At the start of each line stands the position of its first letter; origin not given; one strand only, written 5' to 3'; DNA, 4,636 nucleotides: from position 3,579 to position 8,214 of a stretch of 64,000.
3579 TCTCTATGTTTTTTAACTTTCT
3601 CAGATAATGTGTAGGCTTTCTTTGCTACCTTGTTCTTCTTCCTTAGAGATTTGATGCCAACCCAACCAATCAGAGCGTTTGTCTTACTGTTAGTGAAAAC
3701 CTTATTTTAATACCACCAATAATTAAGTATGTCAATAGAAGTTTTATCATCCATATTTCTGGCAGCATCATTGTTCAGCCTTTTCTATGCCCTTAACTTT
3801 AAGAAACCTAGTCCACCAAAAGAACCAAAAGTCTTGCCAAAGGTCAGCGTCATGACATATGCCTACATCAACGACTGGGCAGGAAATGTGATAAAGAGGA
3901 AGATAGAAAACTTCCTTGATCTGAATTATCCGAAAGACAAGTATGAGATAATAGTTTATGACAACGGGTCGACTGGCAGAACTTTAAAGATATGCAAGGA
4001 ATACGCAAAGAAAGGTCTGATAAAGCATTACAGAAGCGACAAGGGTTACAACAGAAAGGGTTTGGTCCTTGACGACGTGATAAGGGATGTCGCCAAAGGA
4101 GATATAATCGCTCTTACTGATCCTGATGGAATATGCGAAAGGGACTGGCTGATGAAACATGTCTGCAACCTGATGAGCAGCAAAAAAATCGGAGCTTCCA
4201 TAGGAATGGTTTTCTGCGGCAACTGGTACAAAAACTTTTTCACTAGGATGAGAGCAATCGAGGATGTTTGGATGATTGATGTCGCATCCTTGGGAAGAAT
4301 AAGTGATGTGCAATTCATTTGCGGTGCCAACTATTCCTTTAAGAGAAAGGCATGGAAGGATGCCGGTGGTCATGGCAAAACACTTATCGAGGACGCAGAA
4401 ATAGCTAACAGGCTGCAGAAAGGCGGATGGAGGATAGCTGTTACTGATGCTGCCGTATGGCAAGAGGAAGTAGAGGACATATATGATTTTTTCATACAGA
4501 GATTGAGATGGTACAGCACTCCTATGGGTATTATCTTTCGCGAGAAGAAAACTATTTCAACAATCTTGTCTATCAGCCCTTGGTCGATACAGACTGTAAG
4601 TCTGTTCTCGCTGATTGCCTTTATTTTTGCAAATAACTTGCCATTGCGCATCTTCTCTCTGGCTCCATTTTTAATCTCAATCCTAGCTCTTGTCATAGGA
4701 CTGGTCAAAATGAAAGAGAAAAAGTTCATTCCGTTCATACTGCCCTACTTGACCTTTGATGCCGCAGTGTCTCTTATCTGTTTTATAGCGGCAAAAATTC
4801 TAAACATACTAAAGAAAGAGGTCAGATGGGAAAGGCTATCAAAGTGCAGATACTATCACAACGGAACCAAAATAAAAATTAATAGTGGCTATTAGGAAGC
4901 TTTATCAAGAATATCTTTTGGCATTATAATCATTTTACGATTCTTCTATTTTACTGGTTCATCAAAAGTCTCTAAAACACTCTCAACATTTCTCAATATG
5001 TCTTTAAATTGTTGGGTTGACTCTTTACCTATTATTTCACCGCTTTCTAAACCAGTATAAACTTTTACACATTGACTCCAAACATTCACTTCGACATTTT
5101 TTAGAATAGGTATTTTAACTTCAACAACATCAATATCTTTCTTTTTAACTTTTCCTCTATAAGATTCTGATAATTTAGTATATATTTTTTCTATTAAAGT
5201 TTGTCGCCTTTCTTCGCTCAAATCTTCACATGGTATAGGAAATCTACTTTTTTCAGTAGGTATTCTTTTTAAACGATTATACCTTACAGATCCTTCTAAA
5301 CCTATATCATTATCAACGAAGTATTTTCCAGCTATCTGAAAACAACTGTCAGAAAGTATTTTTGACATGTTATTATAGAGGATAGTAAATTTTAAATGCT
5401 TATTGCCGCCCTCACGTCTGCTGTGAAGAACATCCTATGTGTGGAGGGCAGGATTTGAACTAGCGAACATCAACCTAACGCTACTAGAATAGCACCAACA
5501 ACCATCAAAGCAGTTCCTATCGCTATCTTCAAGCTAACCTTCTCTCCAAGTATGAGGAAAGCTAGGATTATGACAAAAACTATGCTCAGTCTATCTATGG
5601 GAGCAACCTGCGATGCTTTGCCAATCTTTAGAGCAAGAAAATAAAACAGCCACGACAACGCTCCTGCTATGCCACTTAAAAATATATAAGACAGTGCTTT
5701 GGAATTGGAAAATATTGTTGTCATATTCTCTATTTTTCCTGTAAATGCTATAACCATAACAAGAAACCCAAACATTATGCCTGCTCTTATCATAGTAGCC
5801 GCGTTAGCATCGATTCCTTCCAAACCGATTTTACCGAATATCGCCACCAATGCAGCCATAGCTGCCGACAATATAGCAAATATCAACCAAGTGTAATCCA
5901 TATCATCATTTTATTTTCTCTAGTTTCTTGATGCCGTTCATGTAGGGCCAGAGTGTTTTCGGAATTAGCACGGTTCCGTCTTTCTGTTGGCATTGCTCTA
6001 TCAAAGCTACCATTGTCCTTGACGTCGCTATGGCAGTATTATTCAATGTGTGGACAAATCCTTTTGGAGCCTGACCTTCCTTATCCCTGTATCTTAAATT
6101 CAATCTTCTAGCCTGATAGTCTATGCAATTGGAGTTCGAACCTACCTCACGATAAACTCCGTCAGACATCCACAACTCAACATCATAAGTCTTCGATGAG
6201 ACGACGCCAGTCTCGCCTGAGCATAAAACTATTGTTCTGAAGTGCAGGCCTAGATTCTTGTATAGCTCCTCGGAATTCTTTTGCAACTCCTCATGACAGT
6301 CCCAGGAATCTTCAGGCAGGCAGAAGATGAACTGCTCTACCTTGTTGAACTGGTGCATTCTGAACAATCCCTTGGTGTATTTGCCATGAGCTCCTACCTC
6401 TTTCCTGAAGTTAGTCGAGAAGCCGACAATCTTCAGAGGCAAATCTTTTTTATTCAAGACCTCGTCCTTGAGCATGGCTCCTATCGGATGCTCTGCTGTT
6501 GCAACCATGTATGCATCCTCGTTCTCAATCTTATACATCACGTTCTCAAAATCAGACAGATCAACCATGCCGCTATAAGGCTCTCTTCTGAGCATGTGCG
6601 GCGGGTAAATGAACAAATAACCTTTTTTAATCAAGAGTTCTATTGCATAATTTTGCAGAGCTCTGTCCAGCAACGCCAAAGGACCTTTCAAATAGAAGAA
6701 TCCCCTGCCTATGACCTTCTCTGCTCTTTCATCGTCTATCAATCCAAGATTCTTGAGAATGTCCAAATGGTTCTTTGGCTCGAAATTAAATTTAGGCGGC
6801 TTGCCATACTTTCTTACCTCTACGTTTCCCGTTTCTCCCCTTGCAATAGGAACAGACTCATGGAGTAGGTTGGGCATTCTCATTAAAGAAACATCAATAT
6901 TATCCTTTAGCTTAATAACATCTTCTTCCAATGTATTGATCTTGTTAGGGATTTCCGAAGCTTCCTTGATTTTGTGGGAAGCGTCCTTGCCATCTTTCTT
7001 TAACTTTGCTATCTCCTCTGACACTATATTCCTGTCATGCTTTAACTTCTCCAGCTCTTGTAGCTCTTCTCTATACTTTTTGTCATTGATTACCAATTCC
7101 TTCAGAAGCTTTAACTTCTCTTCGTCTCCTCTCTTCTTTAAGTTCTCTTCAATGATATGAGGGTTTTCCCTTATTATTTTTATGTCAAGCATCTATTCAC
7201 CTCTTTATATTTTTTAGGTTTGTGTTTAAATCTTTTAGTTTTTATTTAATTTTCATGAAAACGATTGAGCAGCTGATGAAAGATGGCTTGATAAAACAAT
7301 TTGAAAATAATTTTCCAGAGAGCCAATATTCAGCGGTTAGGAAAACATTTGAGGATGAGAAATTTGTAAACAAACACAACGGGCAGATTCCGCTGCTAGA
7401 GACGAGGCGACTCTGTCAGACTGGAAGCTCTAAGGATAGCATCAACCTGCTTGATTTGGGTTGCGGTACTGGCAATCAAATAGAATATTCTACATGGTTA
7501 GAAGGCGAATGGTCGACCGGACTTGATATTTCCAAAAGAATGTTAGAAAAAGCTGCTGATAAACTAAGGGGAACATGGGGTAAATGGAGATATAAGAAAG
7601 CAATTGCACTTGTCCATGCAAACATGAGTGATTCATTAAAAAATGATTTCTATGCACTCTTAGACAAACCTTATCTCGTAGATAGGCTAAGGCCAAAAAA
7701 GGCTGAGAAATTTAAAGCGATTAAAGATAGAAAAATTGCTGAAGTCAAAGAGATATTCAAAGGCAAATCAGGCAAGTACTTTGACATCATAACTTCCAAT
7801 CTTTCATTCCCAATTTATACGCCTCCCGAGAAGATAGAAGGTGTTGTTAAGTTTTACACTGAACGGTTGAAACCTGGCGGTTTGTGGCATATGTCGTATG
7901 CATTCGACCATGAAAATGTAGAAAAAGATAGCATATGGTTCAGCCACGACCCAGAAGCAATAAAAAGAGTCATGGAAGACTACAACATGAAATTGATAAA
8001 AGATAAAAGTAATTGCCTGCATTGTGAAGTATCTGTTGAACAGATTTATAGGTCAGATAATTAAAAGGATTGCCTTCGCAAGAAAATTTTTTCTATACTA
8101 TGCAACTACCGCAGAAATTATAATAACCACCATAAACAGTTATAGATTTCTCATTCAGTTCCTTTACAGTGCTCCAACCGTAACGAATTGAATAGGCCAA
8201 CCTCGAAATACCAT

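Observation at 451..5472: Two paralogous tRNA-3'-end-like elements in direct orientation bracket a roughly 5 kb island of unknown genes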

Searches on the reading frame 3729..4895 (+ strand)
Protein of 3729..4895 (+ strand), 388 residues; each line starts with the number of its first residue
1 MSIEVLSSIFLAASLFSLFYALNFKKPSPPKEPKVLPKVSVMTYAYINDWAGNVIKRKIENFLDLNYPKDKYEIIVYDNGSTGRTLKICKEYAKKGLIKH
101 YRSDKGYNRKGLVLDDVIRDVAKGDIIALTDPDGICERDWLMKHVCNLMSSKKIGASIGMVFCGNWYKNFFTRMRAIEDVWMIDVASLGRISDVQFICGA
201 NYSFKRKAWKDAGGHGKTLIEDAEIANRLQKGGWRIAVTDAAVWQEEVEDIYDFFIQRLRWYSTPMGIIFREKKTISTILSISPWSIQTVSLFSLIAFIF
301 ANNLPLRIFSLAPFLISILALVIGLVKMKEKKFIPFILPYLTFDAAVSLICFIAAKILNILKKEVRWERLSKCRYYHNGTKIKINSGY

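Call 14: search_protein_families(library=pfam, proteins=[window:3729-4895:+], max_evalue=0.01)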
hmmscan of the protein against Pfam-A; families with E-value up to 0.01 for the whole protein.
window:3729-4895:+ (388 aa): 5 families
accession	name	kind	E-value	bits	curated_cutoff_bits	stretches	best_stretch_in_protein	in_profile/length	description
PF13632.12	Glyco_trans_2_3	-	6.5e-19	69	27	1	145-319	19-193/198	Glycosyl transferase family group 2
PF13641.12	Glyco_tranf_2_3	-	4.9e-14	53.3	27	1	38-264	2-230/230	Glycosyltransferase like family 2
PF00535.33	Glycos_transf_2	-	2.2e-13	50.9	23.3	1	52-153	10-108/168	Glycosyl transferase family 2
PF13506.12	Glyco_transf_21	-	1.5e-09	38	21.7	1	102-261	10-172/174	Glycosyl transferase family 21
PF13704.12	Glyco_tranf_2_4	-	0.00061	20.7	27.5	1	63-133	11-81/98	Glycosyl transferase family 2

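Call 62: search_protein_families(library=phrogs, proteins=[window:3729-4895:+], max_evalue=0.01)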
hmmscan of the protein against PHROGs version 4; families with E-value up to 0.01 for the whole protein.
window:3729-4895:+ (388 aa): 1 family
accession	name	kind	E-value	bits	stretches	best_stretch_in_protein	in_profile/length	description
phrog_30838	-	unknown function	1.2e-11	44.9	1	10-342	107-432/449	-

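Call 63: search_protein_families(library=padloc, proteins=[window:3729-4895:+], max_evalue=0.01)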
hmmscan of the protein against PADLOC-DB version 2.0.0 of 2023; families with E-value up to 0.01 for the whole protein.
window:3729-4895:+ (388 aa): 0 families

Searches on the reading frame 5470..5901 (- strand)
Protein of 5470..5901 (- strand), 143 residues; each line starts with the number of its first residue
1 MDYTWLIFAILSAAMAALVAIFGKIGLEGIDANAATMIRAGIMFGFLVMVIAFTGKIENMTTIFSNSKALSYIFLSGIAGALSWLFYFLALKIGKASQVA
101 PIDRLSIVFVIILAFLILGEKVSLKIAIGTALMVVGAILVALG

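Call 14: search_protein_families(library=pfam, proteins=[window:5470-5901:-], max_evalue=0.01)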
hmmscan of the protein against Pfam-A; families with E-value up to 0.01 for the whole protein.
window:5470-5901:- (143 aa): 2 families
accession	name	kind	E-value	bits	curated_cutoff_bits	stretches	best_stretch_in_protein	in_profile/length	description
PF00892.27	EamA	-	2.9e-21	76.6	28.2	1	4-141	2-134/135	EamA-like transporter family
PF05653.20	Mg_trans_NIPA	-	0.0021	17.7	26.2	1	87-140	66-119/295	Magnesium transporter NIPA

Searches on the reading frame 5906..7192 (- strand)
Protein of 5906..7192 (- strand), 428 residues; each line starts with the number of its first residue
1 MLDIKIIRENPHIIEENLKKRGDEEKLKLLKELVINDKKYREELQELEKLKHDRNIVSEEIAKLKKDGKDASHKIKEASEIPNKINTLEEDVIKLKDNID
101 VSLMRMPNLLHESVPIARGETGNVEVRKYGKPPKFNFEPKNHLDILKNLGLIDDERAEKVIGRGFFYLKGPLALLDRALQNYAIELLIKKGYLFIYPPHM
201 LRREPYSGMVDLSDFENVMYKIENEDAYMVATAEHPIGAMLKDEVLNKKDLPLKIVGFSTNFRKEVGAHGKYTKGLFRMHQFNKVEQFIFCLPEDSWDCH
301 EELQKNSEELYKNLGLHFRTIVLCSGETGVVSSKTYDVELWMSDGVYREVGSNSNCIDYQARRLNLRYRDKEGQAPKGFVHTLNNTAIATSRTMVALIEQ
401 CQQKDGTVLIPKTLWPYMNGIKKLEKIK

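Call 12: find_encoding_contigs(protein=window:5906-7192:-, flank=10000, max_places=10)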
Protein window:5906-7192:- (428 aa): no gene with exactly this product is on record in the collection.

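Call 16: find_homologous_proteins(query=window:5906-7192:-, max_evalue=1e-50)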
Query window:5906-7192:- (428 aa): 7929 proteins with E <= 1e-50 among 8000 candidates; the best 120 are listed.
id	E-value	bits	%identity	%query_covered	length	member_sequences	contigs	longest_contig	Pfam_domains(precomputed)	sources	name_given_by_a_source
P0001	1.6e-280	948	98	100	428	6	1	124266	PF00587.31,PF02403.28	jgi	jgi:seryl-tRNA synthetase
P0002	2.0e-279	944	98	100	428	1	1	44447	PF00587.31,PF02403.28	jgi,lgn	jgi:seryl-tRNA synthetase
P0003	2.2e-279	944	98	100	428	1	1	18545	PF00587.31,PF02403.28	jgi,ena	-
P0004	1.2e-277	939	97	100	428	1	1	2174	PF00587.31,PF02403.28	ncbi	-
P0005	4.1e-273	924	96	100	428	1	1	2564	PF00587.31,PF02403.28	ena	-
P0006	4.4e-273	924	95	100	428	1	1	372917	PF00587.31,PF02403.28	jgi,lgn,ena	-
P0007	5.0e-273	923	95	100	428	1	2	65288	PF00587.31,PF02403.28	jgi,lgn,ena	-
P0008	2.2e-271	918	93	100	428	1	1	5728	PF00587.31,PF02403.28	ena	-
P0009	1.3e-269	912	93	100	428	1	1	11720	PF00587.31,PF02403.28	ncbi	-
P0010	5.7e-266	900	92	100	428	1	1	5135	PF00587.31,PF02403.28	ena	-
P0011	2.1e-262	888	90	100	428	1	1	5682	PF00587.31,PF02403.28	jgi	jgi:seryl-tRNA synthetase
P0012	3.4e-245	832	83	100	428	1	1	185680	PF00587.31,PF02403.28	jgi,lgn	jgi:seryl-tRNA synthetase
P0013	1.3e-244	830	83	100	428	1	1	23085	PF00587.31,PF02403.28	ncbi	-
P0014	1.4e-244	830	84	100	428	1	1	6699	PF00587.31,PF02403.28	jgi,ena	-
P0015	2.8e-244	829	83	100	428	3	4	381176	PF00587.31,PF02403.28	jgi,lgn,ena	jgi:seryl-tRNA synthetase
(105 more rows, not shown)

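Call 18: find_encoding_contigs(protein=P0001, flank=10000, max_places=3)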
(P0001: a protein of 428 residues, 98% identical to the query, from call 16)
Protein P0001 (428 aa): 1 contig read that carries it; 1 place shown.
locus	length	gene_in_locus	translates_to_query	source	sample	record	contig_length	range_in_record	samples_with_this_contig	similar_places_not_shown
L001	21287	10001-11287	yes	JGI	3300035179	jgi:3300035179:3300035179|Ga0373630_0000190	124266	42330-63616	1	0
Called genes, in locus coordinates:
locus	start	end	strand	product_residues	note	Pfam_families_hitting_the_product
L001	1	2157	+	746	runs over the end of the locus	PF00082:Peptidase_S8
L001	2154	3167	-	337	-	PF01137:RTC, PF05189:RTC_insert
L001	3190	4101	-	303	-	PF01978:TrmB (faint)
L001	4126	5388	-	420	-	PF00753:Lactamase_B (weak), PF16661:Lactamase_B_6, PF10996:Beta-Casp, PF07521:RMMBL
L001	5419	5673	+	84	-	-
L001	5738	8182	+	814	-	PF00082:Peptidase_S8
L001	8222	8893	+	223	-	PF00696:AA_kinase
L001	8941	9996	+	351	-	PF00579:tRNA-synt_1b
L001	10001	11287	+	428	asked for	PF02403:Seryl_tRNA_N, PF00587:tRNA-synt_2b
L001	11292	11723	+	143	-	PF00892:EamA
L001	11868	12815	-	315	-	-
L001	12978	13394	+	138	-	-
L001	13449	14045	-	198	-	-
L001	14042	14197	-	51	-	-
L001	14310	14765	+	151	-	-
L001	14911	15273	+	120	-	-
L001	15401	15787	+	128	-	-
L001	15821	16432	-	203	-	PF01909:NTP_transf_2, PF18765:Polbeta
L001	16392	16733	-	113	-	-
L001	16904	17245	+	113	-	-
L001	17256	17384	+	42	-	-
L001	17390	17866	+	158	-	-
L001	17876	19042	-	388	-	PF13506:Glyco_transf_21, PF13641:Glyco_tranf_2_3, PF00535:Glycos_transf_2, PF13632:Glyco_trans_2_3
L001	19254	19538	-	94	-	-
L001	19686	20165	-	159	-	-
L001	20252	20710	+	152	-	-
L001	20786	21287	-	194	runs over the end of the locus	-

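Call 19: find_encoding_contigs(protein=P0006, flank=10000, max_places=3)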
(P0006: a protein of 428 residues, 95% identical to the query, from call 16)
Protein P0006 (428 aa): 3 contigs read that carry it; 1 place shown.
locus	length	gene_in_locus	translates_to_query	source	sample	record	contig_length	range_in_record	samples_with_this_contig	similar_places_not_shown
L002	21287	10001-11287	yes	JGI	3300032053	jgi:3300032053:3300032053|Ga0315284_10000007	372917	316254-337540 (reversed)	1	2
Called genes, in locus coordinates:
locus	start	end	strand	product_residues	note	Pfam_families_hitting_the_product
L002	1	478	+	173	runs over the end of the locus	PF00963:Cohesin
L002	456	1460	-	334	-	PF01137:RTC, PF05189:RTC_insert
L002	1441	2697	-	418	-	PF14528:LAGLIDADG_3 (faint)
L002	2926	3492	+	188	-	-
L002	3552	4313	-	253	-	PF13489:Methyltransf_23, PF03848:TehB (weak), PF13847:Methyltransf_31, PF08241:Methyltransf_11, PF08242:Methyltransf_12, PF13649:Methyltransf_25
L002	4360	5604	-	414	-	PF00753:Lactamase_B (weak), PF16661:Lactamase_B_6, PF10996:Beta-Casp, PF07521:RMMBL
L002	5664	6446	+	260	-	PF01048:PNP_UDP_1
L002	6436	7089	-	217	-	PF00156:Pribosyltran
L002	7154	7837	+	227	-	PF00696:AA_kinase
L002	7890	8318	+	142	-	PF00805:Pentapeptide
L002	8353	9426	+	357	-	PF00579:tRNA-synt_1b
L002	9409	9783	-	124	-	-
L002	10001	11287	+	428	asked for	PF02403:Seryl_tRNA_N, PF00587:tRNA-synt_2b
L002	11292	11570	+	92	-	-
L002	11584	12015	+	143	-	PF00892:EamA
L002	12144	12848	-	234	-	PF05168:HEPN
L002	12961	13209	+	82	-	-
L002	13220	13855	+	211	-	-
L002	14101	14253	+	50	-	-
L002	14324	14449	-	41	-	-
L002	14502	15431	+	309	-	PF00589:Phage_integrase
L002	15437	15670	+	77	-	-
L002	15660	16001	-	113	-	-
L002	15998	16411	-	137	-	-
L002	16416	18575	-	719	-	-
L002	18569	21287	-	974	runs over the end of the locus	-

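Call 20: find_encoding_contigs(protein=P0012, flank=10000, max_places=3)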
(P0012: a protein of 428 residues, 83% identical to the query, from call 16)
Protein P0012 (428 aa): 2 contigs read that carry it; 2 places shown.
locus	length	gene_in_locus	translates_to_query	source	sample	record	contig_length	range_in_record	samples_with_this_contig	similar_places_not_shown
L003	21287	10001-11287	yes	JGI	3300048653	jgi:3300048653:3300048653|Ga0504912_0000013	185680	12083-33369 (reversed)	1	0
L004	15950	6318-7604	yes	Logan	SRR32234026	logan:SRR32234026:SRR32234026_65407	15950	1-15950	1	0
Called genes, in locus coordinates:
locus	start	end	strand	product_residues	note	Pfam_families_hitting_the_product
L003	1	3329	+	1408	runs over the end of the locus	PF00082:Peptidase_S8, PF13385:Laminin_G_3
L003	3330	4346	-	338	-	PF01137:RTC, PF05189:RTC_insert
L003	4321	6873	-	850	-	PF14890:Intein_splicing, PF14528:LAGLIDADG_3, PF10996:Beta-Casp, PF07521:RMMBL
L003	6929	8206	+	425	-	PF01979:Amidohydro_1, PF07969:Amidohydro_3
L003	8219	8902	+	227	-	PF00696:AA_kinase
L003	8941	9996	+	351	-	PF00579:tRNA-synt_1b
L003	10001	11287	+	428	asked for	PF02403:Seryl_tRNA_N, PF00587:tRNA-synt_2b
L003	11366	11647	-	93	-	-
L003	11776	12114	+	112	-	-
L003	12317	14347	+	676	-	PF01131:Topoisom_bac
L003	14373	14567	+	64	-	-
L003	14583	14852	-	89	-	-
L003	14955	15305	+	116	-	-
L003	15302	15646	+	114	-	PF24963:DUF7768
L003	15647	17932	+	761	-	PF02359:CDC48_N, PF02933:CDC48_2 (weak), PF13191:AAA_16 (weak), PF00004:AAA, PF05496:RuvB_N (weak), PF17862:AAA_lid_3, PF00004:AAA, PF17862:AAA_lid_3, +19 more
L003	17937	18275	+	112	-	PF11950:DUF3467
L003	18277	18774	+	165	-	-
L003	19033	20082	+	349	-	PF00589:Phage_integrase, PF22823:MrpR_C_cat (weak)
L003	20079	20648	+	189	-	PF01022:HTH_5 (faint)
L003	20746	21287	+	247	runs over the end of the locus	PF08501:Shikimate_dh_N, PF01488:Shikimate_DH, PF03807:F420_oxidored (weak), PF18317:SDH_C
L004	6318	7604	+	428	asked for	PF02403:Seryl_tRNA_N, PF00587:tRNA-synt_2b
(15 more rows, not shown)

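Call 65: search_protein_families(library=pfam, proteins=[L002:14502-15431:+, L003:19033-20082:+], max_evalue=0.01)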
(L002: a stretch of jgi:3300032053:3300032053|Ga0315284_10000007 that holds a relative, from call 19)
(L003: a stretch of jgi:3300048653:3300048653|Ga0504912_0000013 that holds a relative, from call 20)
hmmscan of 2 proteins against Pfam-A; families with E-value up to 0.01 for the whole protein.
L002:14502-15431:+ (309 aa): 1 family
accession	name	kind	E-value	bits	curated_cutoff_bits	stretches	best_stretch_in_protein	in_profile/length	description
PF00589.27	Phage_integrase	-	3.9e-16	59.7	27.1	1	108-262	3-169/172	Phage integrase family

L003:19033-20082:+ (349 aa): 3 families
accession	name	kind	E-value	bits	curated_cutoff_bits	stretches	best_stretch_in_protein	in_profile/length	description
PF00589.27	Phage_integrase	-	2.8e-22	79.7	27.1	1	92-256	2-169/172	Phage integrase family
PF12773.13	DZR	-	0.00024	21.7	27.3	1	288-309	1-22/45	Double zinc ribbon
PF13240.11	Zn_Ribbon_1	-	0.0033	17.6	25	1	287-305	1-19/23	zinc-ribbon domain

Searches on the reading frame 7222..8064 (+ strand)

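Call 14: search_protein_families(library=pfam, proteins=[window:7222-8064:+], max_evalue=0.01)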
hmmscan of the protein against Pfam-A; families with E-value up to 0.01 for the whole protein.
window:7222-8064:+ (280 aa): 5 families
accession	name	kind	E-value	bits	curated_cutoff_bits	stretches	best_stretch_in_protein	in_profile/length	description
PF13649.12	Methyltransf_25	-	2.7e-08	34.8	27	1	77-117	2-43/97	Methyltransferase domain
PF08242.18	Methyltransf_12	-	4.9e-07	30.8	30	1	77-117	1-42/98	Methyltransferase domain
PF08241.18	Methyltransf_11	-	4.5e-06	27.7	21.2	1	77-133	1-49/95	Methyltransferase domain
PF13847.12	Methyltransf_31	-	3.5e-05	24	27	1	71-114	2-47/145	Methyltransferase domain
PF13489.12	Methyltransf_23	-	0.00028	21.1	27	1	70-225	20-117/164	Methyltransferase domain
